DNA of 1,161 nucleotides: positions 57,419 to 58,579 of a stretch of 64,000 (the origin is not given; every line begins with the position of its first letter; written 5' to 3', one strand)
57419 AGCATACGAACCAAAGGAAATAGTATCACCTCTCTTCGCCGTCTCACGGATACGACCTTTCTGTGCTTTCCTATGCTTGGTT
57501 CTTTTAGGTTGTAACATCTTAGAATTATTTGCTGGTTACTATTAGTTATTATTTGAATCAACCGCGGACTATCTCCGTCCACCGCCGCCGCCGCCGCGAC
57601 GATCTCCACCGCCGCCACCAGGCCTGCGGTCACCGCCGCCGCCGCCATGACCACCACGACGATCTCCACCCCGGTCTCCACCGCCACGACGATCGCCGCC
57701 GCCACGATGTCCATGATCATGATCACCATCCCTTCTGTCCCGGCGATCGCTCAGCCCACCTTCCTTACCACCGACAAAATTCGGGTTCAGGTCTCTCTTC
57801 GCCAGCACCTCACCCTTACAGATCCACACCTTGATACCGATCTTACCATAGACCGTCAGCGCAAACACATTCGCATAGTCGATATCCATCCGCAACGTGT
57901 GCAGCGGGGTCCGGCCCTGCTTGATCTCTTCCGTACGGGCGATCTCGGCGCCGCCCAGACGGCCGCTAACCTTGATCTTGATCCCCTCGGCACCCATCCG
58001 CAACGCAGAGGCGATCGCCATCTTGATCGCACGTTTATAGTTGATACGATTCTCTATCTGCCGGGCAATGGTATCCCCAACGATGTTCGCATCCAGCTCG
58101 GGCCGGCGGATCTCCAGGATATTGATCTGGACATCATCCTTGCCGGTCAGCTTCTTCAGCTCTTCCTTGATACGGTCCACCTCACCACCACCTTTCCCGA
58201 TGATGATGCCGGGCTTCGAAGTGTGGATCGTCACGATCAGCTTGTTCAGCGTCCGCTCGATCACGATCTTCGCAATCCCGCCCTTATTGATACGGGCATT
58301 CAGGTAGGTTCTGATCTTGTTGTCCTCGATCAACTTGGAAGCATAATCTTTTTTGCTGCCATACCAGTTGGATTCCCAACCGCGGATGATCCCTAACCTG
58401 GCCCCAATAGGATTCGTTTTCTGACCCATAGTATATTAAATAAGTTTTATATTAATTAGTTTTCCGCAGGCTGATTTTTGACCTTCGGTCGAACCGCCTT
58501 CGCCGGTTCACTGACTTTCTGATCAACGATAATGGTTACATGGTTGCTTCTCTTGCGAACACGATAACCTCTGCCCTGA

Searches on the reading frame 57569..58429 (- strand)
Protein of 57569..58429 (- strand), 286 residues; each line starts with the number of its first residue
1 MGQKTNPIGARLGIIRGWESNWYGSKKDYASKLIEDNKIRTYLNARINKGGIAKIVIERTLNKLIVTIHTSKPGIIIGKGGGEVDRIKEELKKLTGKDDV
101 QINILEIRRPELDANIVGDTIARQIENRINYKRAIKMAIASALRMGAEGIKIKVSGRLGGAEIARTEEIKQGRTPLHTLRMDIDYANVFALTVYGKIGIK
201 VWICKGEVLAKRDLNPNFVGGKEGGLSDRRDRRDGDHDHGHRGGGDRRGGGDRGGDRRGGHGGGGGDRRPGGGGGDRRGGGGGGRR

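Call 99: search_protein_families(library=pfam, proteins=[window:57569-58429:-], max_evalue=0.00001)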
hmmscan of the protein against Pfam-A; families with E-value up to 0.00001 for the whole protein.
window:57569-58429:- (286 aa): 3 families
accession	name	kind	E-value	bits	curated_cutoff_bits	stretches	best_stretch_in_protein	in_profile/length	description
PF00189.25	Ribosomal_S3_C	-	2.1e-32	112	34.1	1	121-203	1-83/83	Ribosomal protein S3, C-terminal domain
PF07650.23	KH_2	-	1.2e-18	67.1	22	1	38-112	1-78/78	KH domain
PF05316.17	VAR1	-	8.6e-07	29.6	33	0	129-204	98-193/195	Mitochondrial ribosomal protein (VAR1)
